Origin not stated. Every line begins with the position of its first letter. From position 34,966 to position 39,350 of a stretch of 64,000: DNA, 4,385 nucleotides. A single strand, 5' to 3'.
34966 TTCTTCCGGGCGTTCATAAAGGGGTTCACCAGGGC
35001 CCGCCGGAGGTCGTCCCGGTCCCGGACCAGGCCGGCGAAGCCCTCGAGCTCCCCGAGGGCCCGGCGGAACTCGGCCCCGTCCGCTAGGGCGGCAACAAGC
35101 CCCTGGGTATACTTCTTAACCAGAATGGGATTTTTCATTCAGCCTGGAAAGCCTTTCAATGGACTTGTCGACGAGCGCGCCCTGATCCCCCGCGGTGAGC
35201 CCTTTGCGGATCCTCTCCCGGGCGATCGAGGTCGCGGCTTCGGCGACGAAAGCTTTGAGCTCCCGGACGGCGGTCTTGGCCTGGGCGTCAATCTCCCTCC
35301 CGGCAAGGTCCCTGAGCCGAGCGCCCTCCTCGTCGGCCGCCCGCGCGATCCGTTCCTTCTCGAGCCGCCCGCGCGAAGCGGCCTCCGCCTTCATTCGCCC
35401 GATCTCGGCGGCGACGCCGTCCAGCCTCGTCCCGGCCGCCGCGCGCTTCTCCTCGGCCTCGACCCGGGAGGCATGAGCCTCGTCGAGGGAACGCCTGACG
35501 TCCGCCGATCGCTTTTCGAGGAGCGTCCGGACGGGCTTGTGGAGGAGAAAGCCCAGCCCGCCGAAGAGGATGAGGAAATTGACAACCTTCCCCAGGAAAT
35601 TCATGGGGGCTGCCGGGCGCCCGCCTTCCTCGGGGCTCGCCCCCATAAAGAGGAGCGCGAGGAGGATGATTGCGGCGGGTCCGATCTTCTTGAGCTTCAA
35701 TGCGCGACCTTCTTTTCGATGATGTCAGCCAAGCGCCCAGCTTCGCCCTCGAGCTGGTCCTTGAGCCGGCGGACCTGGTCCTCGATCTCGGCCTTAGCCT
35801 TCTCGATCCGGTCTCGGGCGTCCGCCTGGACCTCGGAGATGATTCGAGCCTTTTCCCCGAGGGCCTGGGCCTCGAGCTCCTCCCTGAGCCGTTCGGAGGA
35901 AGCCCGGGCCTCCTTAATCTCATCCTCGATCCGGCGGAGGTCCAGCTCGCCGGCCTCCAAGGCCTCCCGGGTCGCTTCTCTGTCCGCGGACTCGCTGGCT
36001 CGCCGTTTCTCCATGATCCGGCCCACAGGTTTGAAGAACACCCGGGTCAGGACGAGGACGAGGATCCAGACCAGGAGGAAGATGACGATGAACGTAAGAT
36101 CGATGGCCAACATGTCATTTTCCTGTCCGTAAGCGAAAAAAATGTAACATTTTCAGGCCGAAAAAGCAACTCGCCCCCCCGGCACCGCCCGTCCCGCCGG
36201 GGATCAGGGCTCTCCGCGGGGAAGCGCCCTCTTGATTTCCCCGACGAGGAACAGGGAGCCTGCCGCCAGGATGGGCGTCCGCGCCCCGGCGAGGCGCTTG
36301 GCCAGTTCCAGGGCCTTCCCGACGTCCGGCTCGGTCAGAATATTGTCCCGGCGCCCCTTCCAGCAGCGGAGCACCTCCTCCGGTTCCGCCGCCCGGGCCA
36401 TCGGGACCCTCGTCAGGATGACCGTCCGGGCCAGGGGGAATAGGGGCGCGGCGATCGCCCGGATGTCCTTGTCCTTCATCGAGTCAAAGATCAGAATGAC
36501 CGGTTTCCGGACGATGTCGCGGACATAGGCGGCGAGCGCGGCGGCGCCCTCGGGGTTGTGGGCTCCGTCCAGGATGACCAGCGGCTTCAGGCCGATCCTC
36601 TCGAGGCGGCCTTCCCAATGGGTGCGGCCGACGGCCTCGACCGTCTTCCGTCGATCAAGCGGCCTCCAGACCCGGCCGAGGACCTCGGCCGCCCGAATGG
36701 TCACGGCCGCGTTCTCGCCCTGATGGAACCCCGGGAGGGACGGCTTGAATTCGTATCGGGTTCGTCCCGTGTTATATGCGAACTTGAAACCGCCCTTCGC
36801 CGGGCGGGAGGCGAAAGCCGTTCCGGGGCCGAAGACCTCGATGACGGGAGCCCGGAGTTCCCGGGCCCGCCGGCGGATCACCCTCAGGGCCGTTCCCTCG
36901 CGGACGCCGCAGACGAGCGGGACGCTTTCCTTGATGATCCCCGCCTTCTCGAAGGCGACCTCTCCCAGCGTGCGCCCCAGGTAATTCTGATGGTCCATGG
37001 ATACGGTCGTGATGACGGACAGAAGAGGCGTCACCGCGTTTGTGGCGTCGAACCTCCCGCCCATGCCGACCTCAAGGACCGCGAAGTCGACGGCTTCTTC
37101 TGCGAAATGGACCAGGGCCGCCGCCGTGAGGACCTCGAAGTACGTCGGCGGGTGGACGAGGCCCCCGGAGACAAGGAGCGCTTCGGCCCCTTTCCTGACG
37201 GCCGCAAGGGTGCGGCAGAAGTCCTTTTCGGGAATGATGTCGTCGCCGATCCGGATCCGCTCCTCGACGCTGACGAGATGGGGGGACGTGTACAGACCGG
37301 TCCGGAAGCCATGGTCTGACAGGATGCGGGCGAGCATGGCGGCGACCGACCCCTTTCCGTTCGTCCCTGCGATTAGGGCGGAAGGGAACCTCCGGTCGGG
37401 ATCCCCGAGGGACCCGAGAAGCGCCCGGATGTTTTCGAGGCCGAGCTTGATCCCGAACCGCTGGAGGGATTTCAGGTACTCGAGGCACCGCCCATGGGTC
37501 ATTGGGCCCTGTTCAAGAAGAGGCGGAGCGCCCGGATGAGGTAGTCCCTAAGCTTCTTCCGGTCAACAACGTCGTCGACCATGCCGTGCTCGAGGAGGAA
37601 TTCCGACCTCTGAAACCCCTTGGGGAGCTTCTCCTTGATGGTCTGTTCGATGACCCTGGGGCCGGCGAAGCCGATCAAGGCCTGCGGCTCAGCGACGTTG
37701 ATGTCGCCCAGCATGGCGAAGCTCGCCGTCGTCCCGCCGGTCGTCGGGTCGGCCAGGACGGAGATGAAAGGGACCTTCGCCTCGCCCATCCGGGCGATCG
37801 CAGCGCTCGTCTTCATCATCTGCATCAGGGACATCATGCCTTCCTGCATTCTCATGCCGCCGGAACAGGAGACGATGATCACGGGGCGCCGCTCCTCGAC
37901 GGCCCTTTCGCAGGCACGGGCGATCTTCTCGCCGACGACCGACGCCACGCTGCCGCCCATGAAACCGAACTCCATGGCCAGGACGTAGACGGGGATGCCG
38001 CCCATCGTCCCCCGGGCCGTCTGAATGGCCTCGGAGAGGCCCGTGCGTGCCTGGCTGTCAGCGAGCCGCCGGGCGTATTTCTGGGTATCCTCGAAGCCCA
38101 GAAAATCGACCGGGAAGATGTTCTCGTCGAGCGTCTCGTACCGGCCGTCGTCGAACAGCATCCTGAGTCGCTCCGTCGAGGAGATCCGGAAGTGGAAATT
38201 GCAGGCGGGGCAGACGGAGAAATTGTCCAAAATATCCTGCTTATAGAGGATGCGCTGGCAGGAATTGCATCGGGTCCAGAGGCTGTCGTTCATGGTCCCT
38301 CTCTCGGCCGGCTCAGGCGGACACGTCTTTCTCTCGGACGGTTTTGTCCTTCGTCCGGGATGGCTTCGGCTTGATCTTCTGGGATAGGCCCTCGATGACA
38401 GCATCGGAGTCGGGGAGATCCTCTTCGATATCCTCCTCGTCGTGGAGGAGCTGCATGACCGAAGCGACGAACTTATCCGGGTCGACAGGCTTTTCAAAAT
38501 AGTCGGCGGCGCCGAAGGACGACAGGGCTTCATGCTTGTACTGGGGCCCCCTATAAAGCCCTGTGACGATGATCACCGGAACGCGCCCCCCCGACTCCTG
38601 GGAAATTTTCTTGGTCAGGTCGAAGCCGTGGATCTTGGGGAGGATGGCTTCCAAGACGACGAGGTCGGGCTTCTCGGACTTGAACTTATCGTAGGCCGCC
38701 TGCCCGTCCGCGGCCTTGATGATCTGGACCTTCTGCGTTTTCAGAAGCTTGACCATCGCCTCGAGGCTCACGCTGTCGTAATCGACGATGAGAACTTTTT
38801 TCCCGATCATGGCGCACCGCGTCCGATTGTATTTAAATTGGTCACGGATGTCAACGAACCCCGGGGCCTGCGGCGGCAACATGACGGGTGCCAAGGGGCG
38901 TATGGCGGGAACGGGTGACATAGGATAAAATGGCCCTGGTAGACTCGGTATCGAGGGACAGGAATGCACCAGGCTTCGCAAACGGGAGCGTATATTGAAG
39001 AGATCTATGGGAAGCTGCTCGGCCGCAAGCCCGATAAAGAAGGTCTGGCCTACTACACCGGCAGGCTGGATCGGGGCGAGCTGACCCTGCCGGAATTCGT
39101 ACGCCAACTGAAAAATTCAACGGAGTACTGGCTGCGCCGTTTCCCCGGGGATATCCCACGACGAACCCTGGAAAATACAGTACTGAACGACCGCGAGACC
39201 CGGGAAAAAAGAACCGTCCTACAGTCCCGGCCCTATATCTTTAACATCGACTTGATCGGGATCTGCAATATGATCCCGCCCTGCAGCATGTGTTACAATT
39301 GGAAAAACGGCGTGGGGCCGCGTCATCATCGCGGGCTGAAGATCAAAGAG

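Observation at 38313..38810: Orphan receiver domain with Glu replacing the phospho-acceptor Asp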

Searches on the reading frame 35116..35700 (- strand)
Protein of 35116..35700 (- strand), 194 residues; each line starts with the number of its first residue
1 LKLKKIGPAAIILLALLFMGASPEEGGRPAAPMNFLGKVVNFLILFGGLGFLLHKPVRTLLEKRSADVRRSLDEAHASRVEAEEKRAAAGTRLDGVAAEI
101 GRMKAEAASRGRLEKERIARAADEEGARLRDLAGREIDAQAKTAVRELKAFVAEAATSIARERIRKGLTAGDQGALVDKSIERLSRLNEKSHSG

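Call 11: search_protein_families(library=pfam, proteins=[window:35116-35700:-], max_evalue=0.001)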
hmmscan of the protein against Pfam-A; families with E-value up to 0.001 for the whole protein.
window:35116-35700:- (194 aa): 1 family
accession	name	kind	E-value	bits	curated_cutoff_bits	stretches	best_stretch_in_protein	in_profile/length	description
PF00430.23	ATP-synt_B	-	8.3e-16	58.7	28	1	36-164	3-131/132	ATP synthase B/B' CF(0)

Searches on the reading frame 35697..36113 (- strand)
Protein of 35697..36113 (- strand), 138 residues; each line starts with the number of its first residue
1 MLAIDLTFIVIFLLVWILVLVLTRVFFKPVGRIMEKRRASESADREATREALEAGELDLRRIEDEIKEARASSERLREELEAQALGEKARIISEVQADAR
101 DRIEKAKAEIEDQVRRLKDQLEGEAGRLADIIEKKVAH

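Call 11: search_protein_families(library=pfam, proteins=[window:35697-36113:-], max_evalue=0.001)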
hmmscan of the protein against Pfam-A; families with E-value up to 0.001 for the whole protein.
window:35697-36113:- (138 aa): 1 family
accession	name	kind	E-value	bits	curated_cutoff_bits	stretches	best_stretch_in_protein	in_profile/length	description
PF00430.23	ATP-synt_B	-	1.2e-13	51.7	28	1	9-135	3-129/132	ATP synthase B/B' CF(0)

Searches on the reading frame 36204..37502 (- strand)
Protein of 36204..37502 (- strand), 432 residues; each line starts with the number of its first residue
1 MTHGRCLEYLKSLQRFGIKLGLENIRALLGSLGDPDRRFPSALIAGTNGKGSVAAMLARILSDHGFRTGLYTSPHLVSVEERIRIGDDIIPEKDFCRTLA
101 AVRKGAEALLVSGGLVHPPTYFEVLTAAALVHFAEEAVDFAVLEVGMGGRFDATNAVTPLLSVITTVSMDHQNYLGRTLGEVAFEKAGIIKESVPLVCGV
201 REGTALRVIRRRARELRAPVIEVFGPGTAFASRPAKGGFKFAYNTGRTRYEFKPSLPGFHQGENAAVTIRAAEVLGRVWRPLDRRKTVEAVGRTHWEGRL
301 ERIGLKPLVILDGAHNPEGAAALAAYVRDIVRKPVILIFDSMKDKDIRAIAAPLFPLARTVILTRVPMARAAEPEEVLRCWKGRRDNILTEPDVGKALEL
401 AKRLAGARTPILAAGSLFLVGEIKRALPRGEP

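Call 6: search_protein_families(library=ncbifam, proteins=[window:36204-37502:-], max_evalue=0.001)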
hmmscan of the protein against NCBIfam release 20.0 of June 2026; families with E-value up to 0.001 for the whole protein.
window:36204-37502:- (432 aa): 16 families
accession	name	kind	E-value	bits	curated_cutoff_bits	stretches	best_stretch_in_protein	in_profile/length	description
TIGR01499.1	folC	subfamily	9.1e-107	357.9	162.65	1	22-425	1-398/400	bifunctional protein FolC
NF047860.1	Tet-DihydfolSynFolCMyb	equivalog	9e-70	235.9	700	1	21-422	45-458/468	bifunctional tetrahydrofolate synthase/dihydrofolate synthase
NF008101.0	PRK10846.1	equivalog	4.8e-49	167.2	360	1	7-426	17-413/422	bifunctional tetrahydrofolate synthase/dihydrofolate synthase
NF001126.0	PRK00139.1-4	equivalog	4.9e-11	41.8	373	2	161-415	196-456/486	UDP-N-acetylmuramoyl-L-alanyl-D-glutamate--2,6-diaminopimelate ligase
TIGR01085.1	murE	subfamily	8.7e-11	41.4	257.3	1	127-415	145-445/472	UDP-N-acetylmuramyl-tripeptide synthetase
NF001124.0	PRK00139.1-2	equivalog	8.6e-10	37.9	476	1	132-346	171-390/500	UDP-N-acetylmuramoyl-L-alanyl-D-glutamate--2,6-diaminopimelate ligase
TIGR02068.2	cya_phycin_syn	equivalog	4.3e-08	31.6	850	0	37-87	477-527/862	cyanophycin synthetase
TIGR01143.1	murF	subfamily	1.3e-07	30.9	288.6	1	131-325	119-314/418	UDP-N-acetylmuramoyl-tripeptide--D-alanyl-D-alanine ligase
NF053648.1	pMurE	equivalog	2.2e-07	30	600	0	298-337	319-358/464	pseudomurein biosynthesis peptide ligase pMurE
NF008896.0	PRK11929.1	equivalog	1.1e-06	26.8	1023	0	44-69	117-142/965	bifunctional UDP-N-acetylmuramoyl-L-alanyl-D-glutamate--2,6-diaminopimelate ligase MurE/UDP-N-acetylmuramoyl-tripeptide--D-alanyl-D-alanine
NF053645.1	pMurC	equivalog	6.1e-06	25.2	560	0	240-335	299-393/492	pseudomurein biosynthesis peptide ligase pMurC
NF010623.0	PRK14016.1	subfamily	7.7e-06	24.3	877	0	36-87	477-528/871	cyanophycin synthetase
TIGR01082.1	murC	equivalog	8.3e-06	25.1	335.1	0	157-340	166-353/449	UDP-N-acetylmuramate--L-alanine ligase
NF033197.0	F430_CfbE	equivalog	0.00038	19.5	250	0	43-276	103-286/430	coenzyme F430 synthase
NF010628.0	PRK14022.1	equivalog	0.00044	19.1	536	0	246-347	283-381/483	UDP-N-acetylmuramoyl-L-alanyl-D-glutamate--L-lysine ligase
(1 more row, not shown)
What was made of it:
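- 36204..37502 (-): folC, overlapping the accD stop, followed by the ATP synthase genes (atpF' at 35697..36113). TIGR01499 E=9e-107 (call 6).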

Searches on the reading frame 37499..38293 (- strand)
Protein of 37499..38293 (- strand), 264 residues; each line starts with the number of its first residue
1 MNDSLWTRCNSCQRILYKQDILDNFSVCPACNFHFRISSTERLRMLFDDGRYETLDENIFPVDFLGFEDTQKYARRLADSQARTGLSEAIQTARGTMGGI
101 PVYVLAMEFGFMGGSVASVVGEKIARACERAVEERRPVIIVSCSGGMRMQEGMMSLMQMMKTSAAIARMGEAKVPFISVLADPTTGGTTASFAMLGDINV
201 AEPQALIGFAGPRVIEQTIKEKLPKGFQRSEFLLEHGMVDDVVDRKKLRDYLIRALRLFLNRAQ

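Call 6: search_protein_families(library=ncbifam, proteins=[window:37499-38293:-], max_evalue=0.001)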
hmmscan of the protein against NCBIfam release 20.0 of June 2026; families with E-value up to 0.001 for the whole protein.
window:37499-38293:- (264 aa): 4 families
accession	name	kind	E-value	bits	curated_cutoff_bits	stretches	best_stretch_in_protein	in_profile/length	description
TIGR00515.1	accD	equivalog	3.5e-113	377.7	317.45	1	2-258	22-278/285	acetyl-CoA carboxylase, carboxyltransferase subunit beta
TIGR03133.1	malonate_beta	equivalog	1e-18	67.6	278.15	1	78-218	37-182/274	biotin-independent malonate decarboxylase subunit beta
NF005530.0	PRK07189.1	equivalog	1.4e-18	67.1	228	1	76-218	45-192/303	biotin-independent malonate decarboxylase subunit beta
TIGR01117.1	mmdA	subfamily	1.3e-16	60.5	998.8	1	38-218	32-199/512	methylmalonyl-CoA decarboxylase subunit alpha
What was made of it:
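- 37499..38293 (-): accD (acetyl-CoA carboxylase carboxyltransferase beta), 19 nt downstream of the REC stop. TIGR00515 E=3.5e-113 (call 6).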

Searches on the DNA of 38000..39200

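Call 49: search_rna_families(source=window, start=38000, end=39200, threshold=evalue, max_evalue=1)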
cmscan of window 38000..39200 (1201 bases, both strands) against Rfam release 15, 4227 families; matches with E-value up to 1: 0.
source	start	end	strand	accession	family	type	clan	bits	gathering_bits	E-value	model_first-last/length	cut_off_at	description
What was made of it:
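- Tried and rejected: Nothing found (call 49).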
